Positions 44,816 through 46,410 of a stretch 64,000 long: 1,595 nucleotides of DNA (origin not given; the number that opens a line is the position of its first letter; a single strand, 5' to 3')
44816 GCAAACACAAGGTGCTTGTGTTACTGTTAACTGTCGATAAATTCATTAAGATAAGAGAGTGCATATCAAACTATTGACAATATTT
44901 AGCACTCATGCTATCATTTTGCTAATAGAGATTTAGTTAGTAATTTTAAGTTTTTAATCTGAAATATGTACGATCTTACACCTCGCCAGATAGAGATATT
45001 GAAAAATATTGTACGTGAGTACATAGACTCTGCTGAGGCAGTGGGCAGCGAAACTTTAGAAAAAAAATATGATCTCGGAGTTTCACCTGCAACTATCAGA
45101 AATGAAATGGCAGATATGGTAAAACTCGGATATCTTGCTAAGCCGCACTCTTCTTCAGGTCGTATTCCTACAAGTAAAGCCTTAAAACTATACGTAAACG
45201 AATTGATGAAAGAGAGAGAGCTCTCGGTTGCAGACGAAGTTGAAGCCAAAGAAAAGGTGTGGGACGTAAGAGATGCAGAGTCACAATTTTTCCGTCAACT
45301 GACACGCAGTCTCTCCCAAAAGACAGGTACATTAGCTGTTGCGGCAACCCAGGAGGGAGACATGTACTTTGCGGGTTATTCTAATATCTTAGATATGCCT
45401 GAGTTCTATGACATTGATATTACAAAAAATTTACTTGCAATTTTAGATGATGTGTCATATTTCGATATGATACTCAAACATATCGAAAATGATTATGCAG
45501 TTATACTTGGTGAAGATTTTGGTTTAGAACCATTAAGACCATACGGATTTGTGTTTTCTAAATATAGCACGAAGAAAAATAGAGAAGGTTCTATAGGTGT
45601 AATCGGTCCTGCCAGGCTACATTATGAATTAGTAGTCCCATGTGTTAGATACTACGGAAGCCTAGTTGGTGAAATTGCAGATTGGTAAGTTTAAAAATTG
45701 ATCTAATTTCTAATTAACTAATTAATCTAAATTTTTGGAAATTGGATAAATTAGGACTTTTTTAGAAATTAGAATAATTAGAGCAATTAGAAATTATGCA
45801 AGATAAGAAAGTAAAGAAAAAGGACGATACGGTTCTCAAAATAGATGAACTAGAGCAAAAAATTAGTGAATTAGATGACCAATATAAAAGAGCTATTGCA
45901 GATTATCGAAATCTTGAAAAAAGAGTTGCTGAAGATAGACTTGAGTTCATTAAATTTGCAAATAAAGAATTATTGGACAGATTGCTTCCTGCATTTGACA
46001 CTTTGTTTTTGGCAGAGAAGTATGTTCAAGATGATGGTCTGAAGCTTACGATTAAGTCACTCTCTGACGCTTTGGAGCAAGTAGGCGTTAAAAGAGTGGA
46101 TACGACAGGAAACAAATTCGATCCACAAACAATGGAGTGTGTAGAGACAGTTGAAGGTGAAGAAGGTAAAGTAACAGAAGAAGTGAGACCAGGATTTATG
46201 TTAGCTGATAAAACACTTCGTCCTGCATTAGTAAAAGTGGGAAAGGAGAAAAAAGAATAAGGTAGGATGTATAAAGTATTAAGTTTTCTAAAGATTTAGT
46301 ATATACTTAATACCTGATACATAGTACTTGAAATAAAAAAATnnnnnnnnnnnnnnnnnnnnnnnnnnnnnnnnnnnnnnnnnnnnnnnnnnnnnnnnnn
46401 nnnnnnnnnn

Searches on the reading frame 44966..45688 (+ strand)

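Call 62: search_protein_families(library=pfam, proteins=[window:44966-45688:+], max_evalue=0.0001)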
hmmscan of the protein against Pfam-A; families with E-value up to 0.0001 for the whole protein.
window:44966-45688:+ (240 aa): 2 families
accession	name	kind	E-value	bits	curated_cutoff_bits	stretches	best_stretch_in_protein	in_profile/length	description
PF01628.27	HrcA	-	1.1e-18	68.4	22.2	1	73-224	74-215/215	HrcA protein C terminal domain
PF03444.21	HrcA_DNA-bdg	-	7.8e-05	22.7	21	0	3-75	1-72/79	Winged helix-turn-helix transcription repressor, HrcA DNA-binding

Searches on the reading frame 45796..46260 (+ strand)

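Call 62: search_protein_families(library=pfam, proteins=[window:45796-46260:+], max_evalue=0.0001)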
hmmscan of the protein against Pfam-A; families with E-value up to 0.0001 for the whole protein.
window:45796-46260:+ (154 aa): 1 family
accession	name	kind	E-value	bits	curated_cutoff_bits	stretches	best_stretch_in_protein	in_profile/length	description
PF01025.24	GrpE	-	5.4e-32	111.2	25.8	1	7-150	11-165/165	GrpE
